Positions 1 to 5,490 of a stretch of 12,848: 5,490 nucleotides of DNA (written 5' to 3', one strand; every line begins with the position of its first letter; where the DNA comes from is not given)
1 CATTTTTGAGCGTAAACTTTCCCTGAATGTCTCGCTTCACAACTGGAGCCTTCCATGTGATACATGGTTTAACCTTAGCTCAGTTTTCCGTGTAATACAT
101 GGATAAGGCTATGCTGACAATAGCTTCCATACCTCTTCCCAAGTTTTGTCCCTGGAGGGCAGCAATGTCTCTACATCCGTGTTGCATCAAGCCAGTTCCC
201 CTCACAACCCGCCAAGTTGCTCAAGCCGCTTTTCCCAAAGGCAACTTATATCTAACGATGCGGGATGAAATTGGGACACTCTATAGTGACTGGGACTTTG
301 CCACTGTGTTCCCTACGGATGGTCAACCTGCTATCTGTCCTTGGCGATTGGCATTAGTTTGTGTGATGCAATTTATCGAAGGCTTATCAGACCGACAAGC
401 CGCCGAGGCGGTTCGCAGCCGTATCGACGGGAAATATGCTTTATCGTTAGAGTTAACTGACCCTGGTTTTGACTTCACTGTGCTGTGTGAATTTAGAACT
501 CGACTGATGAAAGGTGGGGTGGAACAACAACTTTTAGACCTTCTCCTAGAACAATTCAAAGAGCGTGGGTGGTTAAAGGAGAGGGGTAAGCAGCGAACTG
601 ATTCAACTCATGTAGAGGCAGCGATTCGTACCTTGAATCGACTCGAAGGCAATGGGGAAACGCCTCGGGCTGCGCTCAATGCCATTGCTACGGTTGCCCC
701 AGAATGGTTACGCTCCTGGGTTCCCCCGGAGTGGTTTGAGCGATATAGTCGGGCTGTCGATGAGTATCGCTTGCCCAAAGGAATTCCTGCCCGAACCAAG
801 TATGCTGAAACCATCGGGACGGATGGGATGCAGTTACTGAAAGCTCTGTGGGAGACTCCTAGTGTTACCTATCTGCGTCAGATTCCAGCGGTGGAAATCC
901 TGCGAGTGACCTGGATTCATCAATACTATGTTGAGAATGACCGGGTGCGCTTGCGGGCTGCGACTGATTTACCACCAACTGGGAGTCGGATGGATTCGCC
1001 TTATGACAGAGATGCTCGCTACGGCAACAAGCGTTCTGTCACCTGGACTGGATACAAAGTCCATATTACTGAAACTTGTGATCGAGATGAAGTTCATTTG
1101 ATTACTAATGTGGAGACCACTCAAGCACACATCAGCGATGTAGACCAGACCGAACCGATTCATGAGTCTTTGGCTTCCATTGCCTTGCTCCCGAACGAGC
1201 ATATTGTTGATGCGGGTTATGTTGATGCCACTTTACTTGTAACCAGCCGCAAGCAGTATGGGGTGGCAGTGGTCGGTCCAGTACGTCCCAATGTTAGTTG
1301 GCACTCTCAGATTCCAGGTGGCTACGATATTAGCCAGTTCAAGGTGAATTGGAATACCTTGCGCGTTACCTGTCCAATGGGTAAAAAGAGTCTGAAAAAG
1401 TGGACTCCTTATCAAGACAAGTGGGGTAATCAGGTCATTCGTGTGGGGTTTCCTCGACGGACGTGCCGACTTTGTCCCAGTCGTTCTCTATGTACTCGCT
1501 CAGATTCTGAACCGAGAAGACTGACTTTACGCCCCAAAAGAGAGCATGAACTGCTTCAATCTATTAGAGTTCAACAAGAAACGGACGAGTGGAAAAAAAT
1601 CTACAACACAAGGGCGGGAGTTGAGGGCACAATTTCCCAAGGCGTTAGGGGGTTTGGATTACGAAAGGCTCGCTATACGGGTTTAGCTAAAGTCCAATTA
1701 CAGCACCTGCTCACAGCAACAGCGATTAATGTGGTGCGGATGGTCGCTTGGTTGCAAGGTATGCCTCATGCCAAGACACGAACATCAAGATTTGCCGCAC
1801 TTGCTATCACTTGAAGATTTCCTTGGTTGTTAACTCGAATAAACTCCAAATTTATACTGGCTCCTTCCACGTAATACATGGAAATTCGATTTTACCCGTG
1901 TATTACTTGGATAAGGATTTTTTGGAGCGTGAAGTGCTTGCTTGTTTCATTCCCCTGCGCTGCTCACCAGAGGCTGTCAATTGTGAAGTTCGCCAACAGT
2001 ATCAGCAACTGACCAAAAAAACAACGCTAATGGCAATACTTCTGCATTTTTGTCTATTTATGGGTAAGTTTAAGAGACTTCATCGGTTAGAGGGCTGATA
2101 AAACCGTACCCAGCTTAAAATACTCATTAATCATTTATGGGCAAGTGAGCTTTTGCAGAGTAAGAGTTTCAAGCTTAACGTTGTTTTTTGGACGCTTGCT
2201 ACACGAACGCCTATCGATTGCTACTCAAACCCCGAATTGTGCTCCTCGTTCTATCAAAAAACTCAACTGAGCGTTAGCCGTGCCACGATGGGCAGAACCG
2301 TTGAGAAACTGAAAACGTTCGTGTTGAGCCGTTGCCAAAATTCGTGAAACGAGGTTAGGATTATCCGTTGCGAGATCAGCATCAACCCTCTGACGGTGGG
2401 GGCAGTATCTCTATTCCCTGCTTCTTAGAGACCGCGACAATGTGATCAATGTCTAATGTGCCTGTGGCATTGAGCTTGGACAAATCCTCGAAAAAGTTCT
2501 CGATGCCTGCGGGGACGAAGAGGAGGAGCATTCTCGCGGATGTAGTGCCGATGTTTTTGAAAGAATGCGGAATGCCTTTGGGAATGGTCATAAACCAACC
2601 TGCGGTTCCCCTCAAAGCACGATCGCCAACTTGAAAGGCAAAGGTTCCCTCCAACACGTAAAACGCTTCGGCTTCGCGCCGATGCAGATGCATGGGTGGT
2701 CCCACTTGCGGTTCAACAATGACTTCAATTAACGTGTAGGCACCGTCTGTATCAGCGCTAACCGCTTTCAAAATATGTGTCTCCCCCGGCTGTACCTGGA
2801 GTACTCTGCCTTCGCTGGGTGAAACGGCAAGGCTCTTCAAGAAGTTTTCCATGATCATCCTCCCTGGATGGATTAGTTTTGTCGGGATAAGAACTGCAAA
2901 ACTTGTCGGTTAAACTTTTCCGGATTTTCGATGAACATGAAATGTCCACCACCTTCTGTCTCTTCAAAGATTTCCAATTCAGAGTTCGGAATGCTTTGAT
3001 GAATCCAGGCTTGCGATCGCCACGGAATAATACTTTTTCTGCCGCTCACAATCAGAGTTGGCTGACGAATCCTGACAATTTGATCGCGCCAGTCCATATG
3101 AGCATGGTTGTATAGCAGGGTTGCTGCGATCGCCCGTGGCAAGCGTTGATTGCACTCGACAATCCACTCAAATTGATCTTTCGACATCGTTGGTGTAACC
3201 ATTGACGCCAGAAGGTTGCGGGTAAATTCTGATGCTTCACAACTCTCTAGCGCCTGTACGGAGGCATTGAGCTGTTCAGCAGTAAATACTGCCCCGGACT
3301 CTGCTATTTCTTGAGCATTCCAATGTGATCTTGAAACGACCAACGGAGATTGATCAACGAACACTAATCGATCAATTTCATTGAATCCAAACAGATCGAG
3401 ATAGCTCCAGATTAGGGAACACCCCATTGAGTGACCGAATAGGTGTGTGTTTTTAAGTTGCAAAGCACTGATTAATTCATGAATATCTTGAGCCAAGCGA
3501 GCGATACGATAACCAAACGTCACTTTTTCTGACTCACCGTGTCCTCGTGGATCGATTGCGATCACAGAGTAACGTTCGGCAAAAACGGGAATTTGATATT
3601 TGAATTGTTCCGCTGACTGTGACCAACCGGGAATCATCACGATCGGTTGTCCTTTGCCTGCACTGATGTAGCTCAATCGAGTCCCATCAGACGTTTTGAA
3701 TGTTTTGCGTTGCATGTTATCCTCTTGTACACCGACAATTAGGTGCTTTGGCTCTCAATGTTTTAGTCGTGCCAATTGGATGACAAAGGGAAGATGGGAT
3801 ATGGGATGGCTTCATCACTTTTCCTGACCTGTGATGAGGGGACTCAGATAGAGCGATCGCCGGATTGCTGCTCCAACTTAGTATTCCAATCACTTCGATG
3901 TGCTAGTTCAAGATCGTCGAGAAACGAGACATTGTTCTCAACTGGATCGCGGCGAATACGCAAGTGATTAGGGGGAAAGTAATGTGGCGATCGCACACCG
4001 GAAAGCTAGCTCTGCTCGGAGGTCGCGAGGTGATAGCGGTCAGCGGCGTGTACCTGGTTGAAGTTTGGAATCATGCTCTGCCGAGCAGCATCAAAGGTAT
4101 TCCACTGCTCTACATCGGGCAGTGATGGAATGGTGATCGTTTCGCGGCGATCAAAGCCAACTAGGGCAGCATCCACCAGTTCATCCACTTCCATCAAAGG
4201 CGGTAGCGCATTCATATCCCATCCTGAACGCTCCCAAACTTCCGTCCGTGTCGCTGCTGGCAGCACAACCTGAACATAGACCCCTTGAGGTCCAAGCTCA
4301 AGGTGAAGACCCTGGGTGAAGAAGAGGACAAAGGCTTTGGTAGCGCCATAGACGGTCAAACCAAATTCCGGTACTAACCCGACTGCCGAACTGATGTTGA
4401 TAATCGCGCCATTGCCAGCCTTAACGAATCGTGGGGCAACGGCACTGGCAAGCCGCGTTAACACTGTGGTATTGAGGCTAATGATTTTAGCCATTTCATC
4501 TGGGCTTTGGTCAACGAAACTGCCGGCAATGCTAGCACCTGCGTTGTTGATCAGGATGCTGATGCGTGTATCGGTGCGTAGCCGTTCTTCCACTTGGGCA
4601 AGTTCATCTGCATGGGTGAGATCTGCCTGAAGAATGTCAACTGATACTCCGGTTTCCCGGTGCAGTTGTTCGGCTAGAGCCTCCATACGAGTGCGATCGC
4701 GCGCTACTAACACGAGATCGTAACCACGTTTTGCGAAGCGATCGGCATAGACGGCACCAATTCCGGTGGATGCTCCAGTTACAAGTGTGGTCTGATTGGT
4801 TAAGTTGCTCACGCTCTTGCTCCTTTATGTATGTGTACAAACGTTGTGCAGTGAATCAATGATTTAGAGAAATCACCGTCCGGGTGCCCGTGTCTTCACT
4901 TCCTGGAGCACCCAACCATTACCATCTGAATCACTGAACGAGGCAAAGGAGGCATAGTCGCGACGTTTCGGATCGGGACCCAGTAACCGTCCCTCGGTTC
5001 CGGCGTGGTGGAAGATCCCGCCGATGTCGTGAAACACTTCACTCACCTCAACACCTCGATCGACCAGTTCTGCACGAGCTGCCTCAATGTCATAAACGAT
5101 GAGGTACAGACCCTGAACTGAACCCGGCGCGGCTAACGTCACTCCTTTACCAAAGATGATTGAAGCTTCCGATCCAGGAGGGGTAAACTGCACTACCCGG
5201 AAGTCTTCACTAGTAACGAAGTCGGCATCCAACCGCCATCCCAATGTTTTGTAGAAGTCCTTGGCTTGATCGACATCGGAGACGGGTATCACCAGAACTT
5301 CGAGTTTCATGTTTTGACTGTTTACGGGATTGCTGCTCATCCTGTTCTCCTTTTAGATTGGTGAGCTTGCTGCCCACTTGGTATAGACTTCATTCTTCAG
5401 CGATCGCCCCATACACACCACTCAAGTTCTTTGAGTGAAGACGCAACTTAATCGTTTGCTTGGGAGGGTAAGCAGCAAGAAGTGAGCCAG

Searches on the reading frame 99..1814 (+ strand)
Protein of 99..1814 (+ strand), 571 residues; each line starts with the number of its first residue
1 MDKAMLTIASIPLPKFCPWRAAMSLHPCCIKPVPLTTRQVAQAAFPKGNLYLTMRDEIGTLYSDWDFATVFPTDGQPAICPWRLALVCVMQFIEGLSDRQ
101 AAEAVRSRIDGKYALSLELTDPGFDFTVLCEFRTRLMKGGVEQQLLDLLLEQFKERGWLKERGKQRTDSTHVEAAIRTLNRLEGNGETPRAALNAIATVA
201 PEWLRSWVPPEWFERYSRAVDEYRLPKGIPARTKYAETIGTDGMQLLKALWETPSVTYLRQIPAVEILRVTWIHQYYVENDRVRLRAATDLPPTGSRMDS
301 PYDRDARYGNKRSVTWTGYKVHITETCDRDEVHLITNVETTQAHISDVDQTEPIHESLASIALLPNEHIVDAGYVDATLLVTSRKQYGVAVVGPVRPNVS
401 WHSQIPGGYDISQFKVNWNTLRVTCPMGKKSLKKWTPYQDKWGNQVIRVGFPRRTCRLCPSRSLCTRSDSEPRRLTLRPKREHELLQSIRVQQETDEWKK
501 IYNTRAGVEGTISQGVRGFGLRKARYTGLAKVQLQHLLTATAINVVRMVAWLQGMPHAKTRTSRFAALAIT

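Call 7: search_protein_families(library=pfam, proteins=[window:99-1814:+], max_evalue=0.01)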
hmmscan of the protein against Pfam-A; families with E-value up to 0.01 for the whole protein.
window:99-1814:+ (571 aa): 3 families
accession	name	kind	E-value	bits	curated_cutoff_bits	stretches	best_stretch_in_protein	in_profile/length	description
PF13751.12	DDE_Tnp_1_6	-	1.8e-30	106.2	25.1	1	424-548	1-124/125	Transposase DDE domain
PF05598.16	DUF772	-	9.1e-16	58.1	23.1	1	75-147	1-72/74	Transposase domain (DUF772)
PF01609.27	DDE_Tnp_1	-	9.1e-09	35.8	23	1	304-544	21-199/200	Transposase DDE domain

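Call 10: search_protein_families(library=ncbifam, proteins=[window:99-1814:+], max_evalue=0.1)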
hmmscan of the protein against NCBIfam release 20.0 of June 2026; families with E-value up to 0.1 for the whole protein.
window:99-1814:+ (571 aa): 5 families
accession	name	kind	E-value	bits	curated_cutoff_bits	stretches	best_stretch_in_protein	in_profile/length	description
NF033551.1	transpos_IS1182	equivalog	1.3e-99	334.3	270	1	40-551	13-488/488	IS1182 family transposase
NF033581.1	transpos_IS5_4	equivalog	1.3e-17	64.1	140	2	72-352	26-185/285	IS5 family transposase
NF033593.1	transpos_ISNCY_1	equivalog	8.9e-11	41.1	325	1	490-549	384-443/444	ISNCY family transposase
NF033578.1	transpos_IS5_1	equivalog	2.3e-08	33.6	275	2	65-177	33-149/419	IS5 family transposase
NF033539.1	transpos_IS1380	equivalog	0.012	14.3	180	1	425-563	245-388/419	IS1380 family transposase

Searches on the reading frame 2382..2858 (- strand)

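Call 7: search_protein_families(library=pfam, proteins=[window:2382-2858:-], max_evalue=0.01)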
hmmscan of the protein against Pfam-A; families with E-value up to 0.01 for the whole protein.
window:2382-2858:- (158 aa): 6 families
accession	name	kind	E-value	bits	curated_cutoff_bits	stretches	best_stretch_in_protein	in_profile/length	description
PF07883.17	Cupin_2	-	1.2e-17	63.8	27.2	1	46-113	3-69/70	Cupin domain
PF00190.28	Cupin_1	-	1.3e-05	25.2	22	1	53-117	45-116/151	Cupin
PF02311.25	AraC_binding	-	0.001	19.3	21.1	1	55-131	17-93/135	AraC-like ligand binding domain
PF12973.13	Cupin_7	-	0.0021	18.3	27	1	35-100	28-87/105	ChrR Cupin-like domain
PF11699.14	CENP-C_C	-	0.0032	18.1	29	1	63-111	34-82/85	Mif2/CENP-C like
PF01050.24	MannoseP_isomer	-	0.0062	17.2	23.6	0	35-109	22-96/116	Mannose-6-phosphate isomerase C-terminal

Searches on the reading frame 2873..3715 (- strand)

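Call 7: search_protein_families(library=pfam, proteins=[window:2873-3715:-], max_evalue=0.01)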
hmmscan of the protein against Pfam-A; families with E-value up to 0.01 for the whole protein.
window:2873-3715:- (280 aa): 4 families
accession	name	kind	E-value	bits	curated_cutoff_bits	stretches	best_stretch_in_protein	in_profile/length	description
PF00561.26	Abhydrolase_1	-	4e-25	89.3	25.8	1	24-265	2-245/245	alpha/beta hydrolase fold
PF12697.13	Abhydrolase_6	-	8.2e-19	69.6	26.3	1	25-270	1-216/217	Alpha/beta hydrolase family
PF12146.15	Hydrolase_4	-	5.6e-09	36.1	27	1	25-263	7-237/239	Serine aminopeptidase, S33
PF00975.26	Thioesterase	-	0.001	19.8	26.4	1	24-125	2-105/226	Thioesterase domain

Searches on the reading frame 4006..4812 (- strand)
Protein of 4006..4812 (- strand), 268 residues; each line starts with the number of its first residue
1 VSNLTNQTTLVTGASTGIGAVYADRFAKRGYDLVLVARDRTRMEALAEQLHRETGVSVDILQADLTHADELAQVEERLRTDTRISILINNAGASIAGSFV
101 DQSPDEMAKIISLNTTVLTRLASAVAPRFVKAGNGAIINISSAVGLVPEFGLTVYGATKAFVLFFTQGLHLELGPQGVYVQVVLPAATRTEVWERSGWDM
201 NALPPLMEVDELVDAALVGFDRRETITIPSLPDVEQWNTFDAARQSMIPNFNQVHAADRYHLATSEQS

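Call 7: search_protein_families(library=pfam, proteins=[window:4006-4812:-], max_evalue=0.01)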
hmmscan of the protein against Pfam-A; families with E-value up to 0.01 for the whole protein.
window:4006-4812:- (268 aa): 5 families
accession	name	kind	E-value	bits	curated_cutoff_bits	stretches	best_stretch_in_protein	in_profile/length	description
PF00106.31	adh_short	-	4.5e-45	154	26.6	1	8-195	2-189/195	short chain dehydrogenase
PF13561.12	adh_short_C2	-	1.8e-29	103.4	27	1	13-194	1-182/236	Enoyl-(Acyl carrier protein) reductase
PF08659.16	KR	-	8.3e-13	49.1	22.6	1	8-162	2-156/180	KR domain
PF01370.27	Epimerase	-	4e-07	30.1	20.9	1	10-134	2-115/240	NAD dependent epimerase/dehydratase family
PF16363.11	GDP_Man_Dehyd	-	0.00075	19.5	27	1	10-124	1-112/332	GDP-mannose 4,6 dehydratase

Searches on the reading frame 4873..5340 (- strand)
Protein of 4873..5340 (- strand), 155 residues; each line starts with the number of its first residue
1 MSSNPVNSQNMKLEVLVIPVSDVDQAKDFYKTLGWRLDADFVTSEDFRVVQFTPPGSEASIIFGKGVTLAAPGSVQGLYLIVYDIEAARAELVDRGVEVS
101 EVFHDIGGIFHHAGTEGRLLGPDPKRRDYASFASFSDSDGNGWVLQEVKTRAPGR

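Call 7: search_protein_families(library=pfam, proteins=[window:4873-5340:-], max_evalue=0.01)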
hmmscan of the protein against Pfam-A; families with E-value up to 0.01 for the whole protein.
window:4873-5340:- (155 aa): 3 families
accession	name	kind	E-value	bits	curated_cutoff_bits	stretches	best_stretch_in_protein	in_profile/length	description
PF00903.31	Glyoxalase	-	4.3e-08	34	20.6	1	14-142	3-118/121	Glyoxalase/Bleomycin resistance protein/Dioxygenase superfamily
PF22677.2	Ble-like_N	-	1.7e-07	31.3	24.5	1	17-41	6-32/41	Bleomycin resistance protein-like N-terminal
PF13669.12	Glyoxalase_4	-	0.0016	19.1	27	1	18-100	5-94/109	Glyoxalase/Bleomycin resistance protein/Dioxygenase superfamily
